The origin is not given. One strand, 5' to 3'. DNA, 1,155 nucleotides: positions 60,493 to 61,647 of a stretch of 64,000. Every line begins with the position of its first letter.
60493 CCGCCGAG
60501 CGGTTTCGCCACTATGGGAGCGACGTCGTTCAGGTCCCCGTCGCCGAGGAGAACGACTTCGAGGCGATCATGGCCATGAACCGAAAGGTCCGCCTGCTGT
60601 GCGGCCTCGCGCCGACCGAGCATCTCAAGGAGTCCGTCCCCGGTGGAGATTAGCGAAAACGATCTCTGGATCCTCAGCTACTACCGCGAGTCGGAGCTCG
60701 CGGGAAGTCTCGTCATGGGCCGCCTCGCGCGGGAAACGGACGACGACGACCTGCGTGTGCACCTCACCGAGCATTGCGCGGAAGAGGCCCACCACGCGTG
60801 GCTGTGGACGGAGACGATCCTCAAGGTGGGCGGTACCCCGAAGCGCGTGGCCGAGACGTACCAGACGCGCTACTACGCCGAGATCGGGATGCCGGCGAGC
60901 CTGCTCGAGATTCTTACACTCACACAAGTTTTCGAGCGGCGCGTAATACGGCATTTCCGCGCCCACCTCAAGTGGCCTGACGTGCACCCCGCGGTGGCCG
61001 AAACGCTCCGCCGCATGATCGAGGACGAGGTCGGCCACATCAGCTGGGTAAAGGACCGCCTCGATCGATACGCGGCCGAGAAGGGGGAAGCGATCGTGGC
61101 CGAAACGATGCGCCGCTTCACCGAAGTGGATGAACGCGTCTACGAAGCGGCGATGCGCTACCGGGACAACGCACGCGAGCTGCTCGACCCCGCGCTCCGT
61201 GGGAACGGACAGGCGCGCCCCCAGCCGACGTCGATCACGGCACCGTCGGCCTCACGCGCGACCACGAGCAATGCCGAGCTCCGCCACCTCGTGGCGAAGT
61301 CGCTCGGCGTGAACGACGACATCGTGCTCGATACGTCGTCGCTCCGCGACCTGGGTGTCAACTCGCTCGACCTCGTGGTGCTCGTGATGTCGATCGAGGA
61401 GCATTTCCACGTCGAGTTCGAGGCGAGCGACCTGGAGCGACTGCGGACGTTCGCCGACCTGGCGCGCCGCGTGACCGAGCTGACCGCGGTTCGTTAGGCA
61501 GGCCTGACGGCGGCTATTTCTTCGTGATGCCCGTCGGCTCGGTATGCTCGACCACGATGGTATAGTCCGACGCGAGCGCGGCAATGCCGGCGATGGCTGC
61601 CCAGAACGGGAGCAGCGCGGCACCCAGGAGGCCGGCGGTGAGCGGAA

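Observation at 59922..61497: Two ferritin-like proteins, one fused to a second carrier domain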

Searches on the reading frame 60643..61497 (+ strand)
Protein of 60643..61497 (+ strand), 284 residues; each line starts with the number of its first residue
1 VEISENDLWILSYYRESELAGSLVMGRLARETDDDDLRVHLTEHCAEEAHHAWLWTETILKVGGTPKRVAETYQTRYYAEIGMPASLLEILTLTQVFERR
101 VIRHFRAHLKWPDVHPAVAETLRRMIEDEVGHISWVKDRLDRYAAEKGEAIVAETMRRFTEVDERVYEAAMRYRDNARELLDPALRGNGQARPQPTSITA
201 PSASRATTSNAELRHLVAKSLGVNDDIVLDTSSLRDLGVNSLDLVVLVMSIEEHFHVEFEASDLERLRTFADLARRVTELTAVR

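Call 3: search_protein_families(library=pfam, proteins=[window:60643-61497:+], max_evalue=0.1)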
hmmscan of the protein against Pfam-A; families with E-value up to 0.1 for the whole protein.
window:60643-61497:+ (284 aa): 5 families
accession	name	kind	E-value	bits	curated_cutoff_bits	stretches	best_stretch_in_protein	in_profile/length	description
PF00550.31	PP-binding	-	6.4e-14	52.4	20.8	1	212-277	2-67/67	Phosphopantetheine attachment site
PF00210.30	Ferritin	-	1e-05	25.9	24.5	1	28-142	24-138/142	Ferritin-like domain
PF11583.14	AurF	-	6.1e-05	22.8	29.6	1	16-147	83-214/282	P-aminobenzoate N-oxygenase AurF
PF02915.23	Rubrerythrin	-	0.014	16.3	22.8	0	113-170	26-82/137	Rubrerythrin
PF03232.19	COQ7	-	0.032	14.3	23.5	0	27-132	24-136/169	Ubiquinone biosynthesis protein COQ7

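Call 4: search_protein_families(library=ncbifam, proteins=[window:60643-61497:+], max_evalue=0.1)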
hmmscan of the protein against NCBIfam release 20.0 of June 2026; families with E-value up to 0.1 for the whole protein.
window:60643-61497:+ (284 aa): 17 families
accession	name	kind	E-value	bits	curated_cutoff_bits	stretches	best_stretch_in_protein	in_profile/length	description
NF002148.0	PRK00982.1-2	subfamily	1.3e-12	47.4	71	1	211-277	7-74/79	acyl carrier protein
NF002149.0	PRK00982.1-3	equivalog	3.7e-10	39.6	106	1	212-269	7-65/78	acyl carrier protein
TIGR00517.1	acyl_carrier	equivalog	9.9e-10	38.2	70.45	1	213-273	8-69/77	acyl carrier protein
NF002151.0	PRK00982.1-5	equivalog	1.1e-09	38.2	92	1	213-273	8-69/78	acyl carrier protein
NF002150.0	PRK00982.1-4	subfamily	3e-09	37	66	1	213-275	10-73/80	acyl carrier protein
NF006031.0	PRK08172.1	equivalog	2.8e-08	34.3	76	1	211-278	7-75/82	acyl carrier protein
NF002147.0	PRK00982.1-1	equivalog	4.7e-06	26.3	84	1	211-278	10-78/83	acyl carrier protein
NF040636.1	AcpM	exception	1.1e-05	25.4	146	1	213-281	10-79/93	meromycolate extension acyl carrier protein AcpM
NF005480.0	PRK07081.1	equivalog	2e-05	24.4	72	1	211-271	3-64/83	acyl carrier protein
NF009104.0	PRK12449.1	equivalog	2.3e-05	24.3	70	1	226-273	24-71/80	acyl carrier protein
NF033656.1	DMQ_monoox_COQ7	equivalog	0.00035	20.3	180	1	30-138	66-177/205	2-polyprenyl-3-methyl-6-methoxy-1,4-benzoquinone monooxygenase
NF040607.1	mycolic_Pks13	equivalog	0.00058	17.4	2100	1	213-279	10-76/1680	polyketide synthase Pks13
NF003757.0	PRK05350.1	equivalog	0.0045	17.1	65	1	213-281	11-80/83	acyl carrier protein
NF004533.0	PRK05883.1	equivalog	0.0081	16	72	1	192-274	6-90/100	acyl carrier protein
NF058660.1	cispen_ACP_AmcB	equivalog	0.0094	16.1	80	1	225-280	21-78/80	cispentacin biosynthesis acyl carrier protein AmcB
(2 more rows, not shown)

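Call 5: search_solved_structures(query=window:60643-61497:+, max_evalue=10, show_alignments=3)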
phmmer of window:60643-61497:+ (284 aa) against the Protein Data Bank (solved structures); distinct sequences matched with E-value up to 10: 118 (the best 60 are shown).
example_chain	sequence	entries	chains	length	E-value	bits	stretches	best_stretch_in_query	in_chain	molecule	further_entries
6lvt_A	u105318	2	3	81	5.2e-08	35.8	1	211-276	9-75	Acyl carrier protein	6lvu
2ehs_A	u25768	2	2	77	5.7e-08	35.7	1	212-278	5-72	Acyl carrier protein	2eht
3ejb_A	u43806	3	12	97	2.3e-07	33.7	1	197-270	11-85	Acyl carrier protein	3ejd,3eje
3gzl_A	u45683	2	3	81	2.4e-07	33.6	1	211-273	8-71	Acyl carrier protein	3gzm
2fq0_A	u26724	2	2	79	2.9e-07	33.4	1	212-273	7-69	acyl carrier protein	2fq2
2x2b_A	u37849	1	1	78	4.2e-07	32.8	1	214-275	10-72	ACYL CARRIER PROTEIN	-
1hy8_A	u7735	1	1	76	4.6e-07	32.7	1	215-275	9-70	ACYL CARRIER PROTEIN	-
6n3p_G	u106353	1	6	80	7.6e-07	32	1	205-270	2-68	Acyl carrier protein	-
7pdi_A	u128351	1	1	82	9e-07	31.8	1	208-270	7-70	Acyl carrier protein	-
1f80_D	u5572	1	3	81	1.1e-06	31.4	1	213-275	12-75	ACYL CARRIER PROTEIN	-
9u78_A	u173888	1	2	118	1.2e-06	31.3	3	115-138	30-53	Single Chain Protein of De Novo Designed Helix Bundles-4EH2 with KDPV Loop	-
4dxe_H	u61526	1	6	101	1.6e-06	30.9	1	210-279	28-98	Acyl carrier protein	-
2n57_A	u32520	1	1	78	1.9e-06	30.7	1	212-278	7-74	Acyl carrier protein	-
4ihf_G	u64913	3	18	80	2.1e-06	30.6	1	207-270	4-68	Acyl carrier protein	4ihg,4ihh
5vcb_f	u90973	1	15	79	2.6e-06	30.3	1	208-270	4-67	Acyl carrier protein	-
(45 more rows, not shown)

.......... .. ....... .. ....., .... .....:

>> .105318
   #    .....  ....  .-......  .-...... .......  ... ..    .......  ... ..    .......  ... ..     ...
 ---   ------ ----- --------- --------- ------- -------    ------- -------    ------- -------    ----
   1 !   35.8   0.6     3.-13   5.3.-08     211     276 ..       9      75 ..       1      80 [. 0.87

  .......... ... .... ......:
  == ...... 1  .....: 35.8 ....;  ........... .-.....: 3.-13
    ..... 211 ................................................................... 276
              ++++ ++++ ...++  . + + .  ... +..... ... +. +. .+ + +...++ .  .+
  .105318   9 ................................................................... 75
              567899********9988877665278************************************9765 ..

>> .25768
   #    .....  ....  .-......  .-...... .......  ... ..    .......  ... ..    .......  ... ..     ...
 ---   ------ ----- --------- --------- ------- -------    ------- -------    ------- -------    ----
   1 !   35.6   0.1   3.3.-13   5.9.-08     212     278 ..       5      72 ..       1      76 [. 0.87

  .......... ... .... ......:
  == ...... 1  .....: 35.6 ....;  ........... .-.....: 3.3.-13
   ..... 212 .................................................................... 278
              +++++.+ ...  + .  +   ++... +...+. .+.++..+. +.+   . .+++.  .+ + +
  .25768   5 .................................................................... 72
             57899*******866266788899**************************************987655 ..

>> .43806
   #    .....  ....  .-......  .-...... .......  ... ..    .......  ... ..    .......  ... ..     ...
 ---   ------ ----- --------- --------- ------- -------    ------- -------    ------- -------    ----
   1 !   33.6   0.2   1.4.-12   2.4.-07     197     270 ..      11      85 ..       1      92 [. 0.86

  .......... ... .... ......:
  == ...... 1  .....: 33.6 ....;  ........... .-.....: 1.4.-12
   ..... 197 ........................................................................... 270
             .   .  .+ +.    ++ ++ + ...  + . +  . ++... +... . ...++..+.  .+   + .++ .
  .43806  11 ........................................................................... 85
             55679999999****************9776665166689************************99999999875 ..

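Call 7: find_homologous_proteins(query=window:60643-61497:+)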
Query window:60643-61497:+ (284 aa): 840 proteins with E <= 0.001 among 4026 candidates; the best 120 are listed.
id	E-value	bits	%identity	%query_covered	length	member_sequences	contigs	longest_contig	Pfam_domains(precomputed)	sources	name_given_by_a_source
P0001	1.8e-169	580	93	100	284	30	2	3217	PF00550.32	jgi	jgi:acyl carrier protein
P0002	4.4e-169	579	93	100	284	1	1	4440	PF00550.32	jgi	jgi:acyl carrier protein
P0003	5.5e-169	578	93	100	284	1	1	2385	PF00550.32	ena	-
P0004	1.1e-168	577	93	100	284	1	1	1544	PF00550.32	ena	-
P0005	4.9e-168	575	92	100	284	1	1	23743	PF00550.32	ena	-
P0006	1.1e-167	574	92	100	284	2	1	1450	PF00550.32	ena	-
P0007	1.2e-167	574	92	100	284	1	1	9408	PF00550.32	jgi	-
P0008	1.3e-167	574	92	100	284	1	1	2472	PF00550.32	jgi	jgi:acyl carrier protein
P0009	2.1e-167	573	92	100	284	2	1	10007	PF00550.32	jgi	jgi:acyl carrier protein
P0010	4.4e-167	572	92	100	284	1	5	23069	PF00550.32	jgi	-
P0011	6.2e-167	572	92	100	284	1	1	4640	PF00550.32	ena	-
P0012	2.8e-166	569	92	100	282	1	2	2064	PF00550.32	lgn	-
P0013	3.3e-166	569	91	100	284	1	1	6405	PF00550.32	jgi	-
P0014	5.8e-165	565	90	100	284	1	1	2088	PF00550.32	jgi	jgi:acyl carrier protein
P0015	6.4e-165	565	90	100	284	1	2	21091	PF00550.32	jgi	jgi:acyl carrier protein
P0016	6.5e-165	565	90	100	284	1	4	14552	PF00550.32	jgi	jgi:acyl carrier protein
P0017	6.8e-165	565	90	100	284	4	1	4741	PF00550.32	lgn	-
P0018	8.3e-165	565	91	100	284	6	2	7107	PF00550.32,PF00210.31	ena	-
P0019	3.5e-164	563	89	100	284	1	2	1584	PF00550.32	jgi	jgi:acyl carrier protein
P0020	4.9e-164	562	90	100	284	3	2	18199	PF00550.32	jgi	-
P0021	8.6e-164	561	90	100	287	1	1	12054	PF00550.32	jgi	jgi:acyl carrier protein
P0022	1.1e-163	561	91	100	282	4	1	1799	PF00550.32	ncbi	-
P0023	2.1e-163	560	90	100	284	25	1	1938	PF00550.32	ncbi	-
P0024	3.4e-163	559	89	100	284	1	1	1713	PF00550.32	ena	-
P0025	3.7e-163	559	89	100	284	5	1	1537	PF00550.32,PF00210.31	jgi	jgi:acyl carrier protein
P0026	6.1e-163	559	89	100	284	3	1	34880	PF00550.32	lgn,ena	-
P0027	7.7e-163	558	89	100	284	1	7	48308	PF00550.32,PF00210.31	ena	-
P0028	8.2e-163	558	90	100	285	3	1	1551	PF00550.32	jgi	jgi:acyl carrier protein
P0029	9.0e-163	558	90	100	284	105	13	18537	PF00550.32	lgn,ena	-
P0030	1.6e-162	557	89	100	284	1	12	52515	PF00550.32,PF00210.31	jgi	jgi:acyl carrier protein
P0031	1.6e-162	557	89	100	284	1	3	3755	PF00550.32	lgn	-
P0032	1.9e-162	557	89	100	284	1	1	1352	PF00550.32,PF00210.31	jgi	-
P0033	3.9e-162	556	89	100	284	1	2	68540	PF00550.32,PF00210.31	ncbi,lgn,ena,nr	ncbi:MAG TPA: phosphopantetheine-binding protein [Gemmatimonadaceae bacterium]|nr:phosphopantetheine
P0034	4.0e-162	556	89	100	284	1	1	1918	PF00550.32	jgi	-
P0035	4.1e-162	556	90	100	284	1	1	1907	PF00550.32,PF00210.31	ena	-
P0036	5.8e-162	555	89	100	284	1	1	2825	PF00550.32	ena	-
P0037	6.2e-162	555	88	100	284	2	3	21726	PF00550.32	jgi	-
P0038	8.1e-162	555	89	100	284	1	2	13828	PF00550.32,PF00210.31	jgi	-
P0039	9.0e-162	555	89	100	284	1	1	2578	PF00550.32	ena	-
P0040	1.3e-161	554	88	100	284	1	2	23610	PF00550.32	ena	-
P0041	9.6e-161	551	88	100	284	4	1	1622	PF00550.32,PF00210.31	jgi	jgi:acyl carrier protein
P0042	2.2e-159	547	87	100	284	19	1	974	PF00550.32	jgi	-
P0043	1.0e-158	545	87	100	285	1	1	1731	PF00550.32,PF00210.31,PF11583.15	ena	-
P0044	1.3e-158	544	88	100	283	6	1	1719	PF00550.32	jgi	-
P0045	3.9e-157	540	87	100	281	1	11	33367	PF00550.32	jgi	jgi:acyl carrier protein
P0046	2.1e-156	537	87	100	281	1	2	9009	PF00550.32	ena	-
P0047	3.6e-155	533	86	100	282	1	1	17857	PF00550.32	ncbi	-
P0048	1.5e-154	531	86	99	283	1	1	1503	PF00550.32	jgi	-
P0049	2.7e-154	530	87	99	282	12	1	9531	PF00550.32,PF00210.31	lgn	-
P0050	2.9e-154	530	87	99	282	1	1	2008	PF00550.32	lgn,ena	-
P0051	4.1e-153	526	86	99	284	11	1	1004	PF00550.32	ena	-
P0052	4.5e-153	526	86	99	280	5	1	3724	PF00550.32,PF00210.31,PF11583.15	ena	-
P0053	5.5e-153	526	85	96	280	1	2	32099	PF00550.32,PF00210.31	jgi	jgi:acyl carrier protein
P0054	7.6e-153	525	85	100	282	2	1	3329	PF00550.32,PF00210.31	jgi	-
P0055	1.4e-152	525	84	100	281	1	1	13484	PF00550.32,PF00210.31,PF11583.15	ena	-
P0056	1.4e-152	525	85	100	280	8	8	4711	PF00550.32,PF00210.31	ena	-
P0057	3.5e-152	523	85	99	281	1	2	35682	PF00550.32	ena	-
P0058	9.8e-152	522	85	99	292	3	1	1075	PF00550.32,PF00210.31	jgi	-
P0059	1.0e-151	522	83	100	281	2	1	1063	PF00550.32,PF00210.31,PF11583.15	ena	-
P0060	1.3e-151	521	84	100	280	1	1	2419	PF00550.32,PF00210.31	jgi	jgi:acyl carrier protein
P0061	1.7e-151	521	84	100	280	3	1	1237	PF00550.32,PF00210.31,PF11583.15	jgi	jgi:acyl carrier protein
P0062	4.0e-151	520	84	100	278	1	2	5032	PF00550.32,PF00210.31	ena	-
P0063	1.1e-150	518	84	100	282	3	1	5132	PF00550.32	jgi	jgi:acyl carrier protein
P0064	1.2e-150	518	83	100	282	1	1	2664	PF00550.32,PF00210.31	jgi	jgi:acyl carrier protein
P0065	6.0e-150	516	83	100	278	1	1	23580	PF00550.32,PF00210.31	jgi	jgi:acyl carrier protein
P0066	8.6e-150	515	83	100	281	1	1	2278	PF00550.32,PF00210.31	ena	-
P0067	1.2e-149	515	86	96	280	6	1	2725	PF00550.32,PF00210.31,PF11583.15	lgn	-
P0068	1.6e-149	515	83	100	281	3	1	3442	PF00550.32,PF00210.31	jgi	jgi:acyl carrier protein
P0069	1.7e-149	514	82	100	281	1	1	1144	PF00550.32,PF00210.31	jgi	jgi:acyl carrier protein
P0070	1.8e-149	514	83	100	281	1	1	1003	PF00550.32,PF00210.31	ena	-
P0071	2.1e-149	514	83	100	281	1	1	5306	PF00550.32,PF00210.31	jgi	jgi:acyl carrier protein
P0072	2.1e-149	514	83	100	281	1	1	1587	PF00550.32,PF00210.31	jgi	-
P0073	2.6e-149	514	85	99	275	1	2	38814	PF00550.32,PF11583.15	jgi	jgi:acyl carrier protein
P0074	4.1e-149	513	83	100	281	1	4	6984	PF00550.32,PF00210.31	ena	-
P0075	5.8e-149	513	83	100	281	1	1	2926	PF00550.32,PF00210.31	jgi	-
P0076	6.7e-149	513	82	100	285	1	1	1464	PF00550.32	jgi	jgi:acyl carrier protein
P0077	6.7e-149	513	83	100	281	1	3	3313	PF00550.32,PF00210.31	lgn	-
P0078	8.9e-149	512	81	100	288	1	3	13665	PF00550.32,PF00210.31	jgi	jgi:acyl carrier protein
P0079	1.0e-148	512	83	100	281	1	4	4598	PF00550.32,PF00210.31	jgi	-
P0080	3.8e-148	510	82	100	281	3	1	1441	PF00550.32,PF00210.31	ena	-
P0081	4.1e-148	510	83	100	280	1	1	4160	PF00550.32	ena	-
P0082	4.1e-148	510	84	99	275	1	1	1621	PF00550.32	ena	-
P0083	4.4e-148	510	82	100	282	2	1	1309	PF00550.32,PF00210.31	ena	-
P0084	4.5e-148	510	83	99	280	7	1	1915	PF00550.32,PF00210.31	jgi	jgi:acyl carrier protein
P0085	5.3e-148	510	82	100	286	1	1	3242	PF00550.32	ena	-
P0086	7.1e-148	509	84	99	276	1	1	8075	PF00550.32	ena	-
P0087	8.9e-148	509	82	100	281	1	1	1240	PF00550.32,PF00210.31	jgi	jgi:acyl carrier protein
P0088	1.1e-147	509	83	100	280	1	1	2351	PF00550.32,PF00210.31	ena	-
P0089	1.2e-147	508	82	99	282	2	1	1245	PF00550.32,PF00210.31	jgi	jgi:acyl carrier protein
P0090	1.4e-147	508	83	100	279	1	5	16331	PF00550.32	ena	-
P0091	1.5e-147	508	83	100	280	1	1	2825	PF00550.32,PF00210.31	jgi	jgi:acyl carrier protein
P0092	2.7e-147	507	83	100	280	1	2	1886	PF00550.32,PF00210.31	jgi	jgi:acyl carrier protein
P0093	3.5e-147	507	81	99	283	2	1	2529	PF00550.32,PF00210.31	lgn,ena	-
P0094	4.5e-147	507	84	99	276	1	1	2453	PF00550.32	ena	-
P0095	4.5e-147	507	83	100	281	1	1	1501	PF00550.32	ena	-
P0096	4.9e-147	506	81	100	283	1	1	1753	PF00550.32,PF00210.31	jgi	jgi:acyl carrier protein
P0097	8.6e-147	506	82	100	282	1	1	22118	PF00550.32,PF00210.31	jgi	jgi:acyl carrier protein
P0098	8.9e-147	506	81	100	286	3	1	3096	PF00550.32,PF00210.31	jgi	-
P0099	9.9e-147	505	84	99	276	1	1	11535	PF00550.32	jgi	jgi:acyl carrier protein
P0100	1.4e-146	505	83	99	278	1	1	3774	PF00550.32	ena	-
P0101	2.0e-146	504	83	100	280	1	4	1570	PF00550.32,PF00210.31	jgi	jgi:acyl carrier protein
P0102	2.2e-146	504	81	100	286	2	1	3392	PF00550.32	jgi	-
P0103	2.2e-146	504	83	99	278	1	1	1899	PF00550.32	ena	-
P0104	2.5e-146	504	83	99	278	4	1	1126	PF00550.32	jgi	-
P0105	2.6e-146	504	84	99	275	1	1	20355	PF00550.32,PF00210.31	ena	-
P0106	3.2e-146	504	84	99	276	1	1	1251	PF00550.32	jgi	jgi:acyl carrier protein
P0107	3.3e-146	504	83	99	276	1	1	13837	PF00550.32,PF00210.31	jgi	jgi:acyl carrier protein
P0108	3.5e-146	504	81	100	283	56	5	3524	PF00550.32,PF00210.31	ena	-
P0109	4.2e-146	503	80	100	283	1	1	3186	PF00550.32,PF00210.31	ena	-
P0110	6.4e-146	503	84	99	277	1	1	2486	PF00550.32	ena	-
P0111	6.9e-146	503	82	100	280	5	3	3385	PF00550.32,PF00210.31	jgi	jgi:acyl carrier protein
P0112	7.7e-146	502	81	99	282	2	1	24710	PF00550.32,PF00210.31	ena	-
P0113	8.0e-146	502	81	100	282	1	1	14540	PF00550.32,PF00210.31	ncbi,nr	ncbi:MAG TPA: phosphopantetheine-binding protein [Gemmatimonadaceae bacterium]|nr:phosphopantetheine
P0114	8.7e-146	502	81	100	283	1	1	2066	PF00550.32,PF00210.31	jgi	jgi:acyl carrier protein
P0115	1.2e-145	502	81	100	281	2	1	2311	PF00550.32,PF00210.31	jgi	-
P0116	1.2e-145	502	83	99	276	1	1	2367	PF00550.32,PF00210.31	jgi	jgi:acyl carrier protein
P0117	1.5e-145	502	80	100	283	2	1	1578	PF00550.32,PF00210.31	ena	-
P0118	1.9e-145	501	83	99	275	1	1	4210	PF00550.32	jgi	jgi:acyl carrier protein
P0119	2.0e-145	501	83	100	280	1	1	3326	PF00550.32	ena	-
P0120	2.3e-145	501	82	99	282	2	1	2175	PF00550.32,PF00210.31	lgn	-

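Call 9: find_related_loci(query=window:60643-61497:+, collection=genome_contigs, flank=10000)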
Query window:60643-61497:+ (284 aa) in genome_contigs; peptide patterns used: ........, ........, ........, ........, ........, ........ (x = any residue, [..] = any of these).
155 stretches matched a pattern; 9 encode a relative of the query (tblastn E <= 1e-3); 9 distinct loci.
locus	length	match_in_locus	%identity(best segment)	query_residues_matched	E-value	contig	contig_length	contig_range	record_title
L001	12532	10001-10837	91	1-281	1e-171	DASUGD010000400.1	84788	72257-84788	MAG TPA_asm: Gemmatimonadaceae bacterium isolate SMAG_U1396 k141_136316, whole genome shotgun sequence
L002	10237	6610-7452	80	1-280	4e-150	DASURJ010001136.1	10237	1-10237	MAG TPA_asm: Gemmatimonadaceae bacterium isolate SMAG_U1704 k141_303508, whole genome shotgun sequence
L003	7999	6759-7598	59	1-282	6e-110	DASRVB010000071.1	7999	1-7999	MAG TPA_asm: Gemmatimonadota bacterium isolate SMAG_U8635 k141_702358, whole genome shotgun sequence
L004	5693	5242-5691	96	1-150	4e-96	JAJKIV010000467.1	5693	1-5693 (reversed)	MAG: Gemmatimonas sp. isolate b76_HoplandSoilSeptJan k101_809961, whole genome shotgun sequence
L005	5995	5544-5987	96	1-148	3e-94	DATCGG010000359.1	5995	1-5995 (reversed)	MAG TPA_asm: Gemmatimonadaceae bacterium isolate SMAG_U7800 k141_433160, whole genome shotgun sequence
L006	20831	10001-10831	84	1-284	1e-68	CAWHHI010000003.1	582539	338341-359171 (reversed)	MAG: uncultured Gemmatimonadaceae bacterium isolate MFD00392.bin.2.235 genome assembly, contig: contig_12155, whole geno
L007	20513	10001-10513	40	2-172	4e-48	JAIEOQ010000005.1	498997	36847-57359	MAG: Candidatus Obscuribacterales bacterium isolate co.spades.DASTOOL.1kb_121 c_000000445322, whole genome shotgun seque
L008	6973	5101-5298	36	213-277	3e-8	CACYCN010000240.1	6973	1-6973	MAG: uncultured Ruminococcus sp. isolate RUG11818 genome assembly, contig: RUG11818_asm_240, whole genome shotgun sequen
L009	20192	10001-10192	39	209-269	1e-5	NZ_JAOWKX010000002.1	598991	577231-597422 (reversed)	Fluctibacter corallii strain AA17 NODE_2_length_598991_cov_49.313940, whole genome shotgun sequence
